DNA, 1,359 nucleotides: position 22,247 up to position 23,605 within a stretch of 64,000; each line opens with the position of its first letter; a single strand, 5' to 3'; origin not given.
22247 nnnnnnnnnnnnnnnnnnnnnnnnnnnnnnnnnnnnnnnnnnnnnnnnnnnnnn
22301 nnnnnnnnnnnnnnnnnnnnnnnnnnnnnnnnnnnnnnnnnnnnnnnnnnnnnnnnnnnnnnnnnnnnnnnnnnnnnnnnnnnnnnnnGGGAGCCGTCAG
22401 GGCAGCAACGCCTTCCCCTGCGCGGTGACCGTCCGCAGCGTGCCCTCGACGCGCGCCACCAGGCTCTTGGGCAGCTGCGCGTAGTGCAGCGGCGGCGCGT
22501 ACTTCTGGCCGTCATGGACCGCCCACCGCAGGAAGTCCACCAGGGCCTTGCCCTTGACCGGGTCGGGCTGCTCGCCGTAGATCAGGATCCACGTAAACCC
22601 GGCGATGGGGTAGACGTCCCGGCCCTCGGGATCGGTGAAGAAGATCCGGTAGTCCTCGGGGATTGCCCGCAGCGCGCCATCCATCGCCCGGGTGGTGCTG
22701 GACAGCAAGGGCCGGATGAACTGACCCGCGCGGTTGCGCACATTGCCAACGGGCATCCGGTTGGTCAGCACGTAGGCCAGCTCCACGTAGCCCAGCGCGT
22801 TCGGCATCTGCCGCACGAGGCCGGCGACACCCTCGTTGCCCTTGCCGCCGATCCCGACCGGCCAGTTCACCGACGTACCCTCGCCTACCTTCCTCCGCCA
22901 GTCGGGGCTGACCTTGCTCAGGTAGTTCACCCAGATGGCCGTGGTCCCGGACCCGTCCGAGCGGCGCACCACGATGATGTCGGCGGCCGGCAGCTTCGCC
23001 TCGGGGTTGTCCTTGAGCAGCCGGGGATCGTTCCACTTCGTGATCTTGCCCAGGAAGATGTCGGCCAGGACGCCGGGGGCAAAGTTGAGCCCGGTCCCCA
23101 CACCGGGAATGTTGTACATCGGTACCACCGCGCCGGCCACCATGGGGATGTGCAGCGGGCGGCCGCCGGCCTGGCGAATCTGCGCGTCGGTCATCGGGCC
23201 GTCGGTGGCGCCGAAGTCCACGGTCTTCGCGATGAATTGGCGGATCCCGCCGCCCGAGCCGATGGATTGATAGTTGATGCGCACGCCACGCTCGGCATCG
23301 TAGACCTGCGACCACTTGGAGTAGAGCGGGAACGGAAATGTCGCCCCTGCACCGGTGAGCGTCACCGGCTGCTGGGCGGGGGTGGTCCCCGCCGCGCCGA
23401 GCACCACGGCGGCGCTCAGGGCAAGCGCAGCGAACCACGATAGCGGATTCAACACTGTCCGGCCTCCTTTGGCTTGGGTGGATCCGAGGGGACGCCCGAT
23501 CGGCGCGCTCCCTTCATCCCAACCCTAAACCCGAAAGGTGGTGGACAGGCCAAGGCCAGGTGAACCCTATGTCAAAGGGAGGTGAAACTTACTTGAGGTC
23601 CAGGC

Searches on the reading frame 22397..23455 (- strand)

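Call 10: search_protein_families(library=pfam, proteins=[window:22397-23455:-], max_evalue=0.00001)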
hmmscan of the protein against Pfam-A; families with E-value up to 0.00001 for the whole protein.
window:22397-23455:- (352 aa): 2 families
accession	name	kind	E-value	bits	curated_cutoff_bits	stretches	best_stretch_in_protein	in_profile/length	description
PF12849.12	PBP_like_2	-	1.3e-35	123.9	27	1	25-313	2-264/267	PBP superfamily domain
PF01547.30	SBP_bac_1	-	4.5e-12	47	26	1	39-309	9-300/307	Bacterial extracellular solute-binding protein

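Call 56: search_protein_families(library=ncbifam, proteins=[window:22397-23455:-], max_evalue=1e-10)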
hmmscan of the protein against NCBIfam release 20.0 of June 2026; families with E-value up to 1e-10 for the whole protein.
window:22397-23455:- (352 aa): 3 families
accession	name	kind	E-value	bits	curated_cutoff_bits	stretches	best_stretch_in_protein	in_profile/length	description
TIGR00975.1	3a0107s03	equivalog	7.4e-115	383.3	205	1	33-341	1-312/315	phosphate ABC transporter substrate-binding protein PstS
NF008171.0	PRK10918.1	equivalog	8.1e-92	307.9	339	1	25-343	21-336/346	phosphate ABC transporter substrate-binding protein PstS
TIGR02136.1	ptsS_2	subfamily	2.8e-16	59.6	206.6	1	12-233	15-226/295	phosphate ABC transporter substrate-binding protein PstS family protein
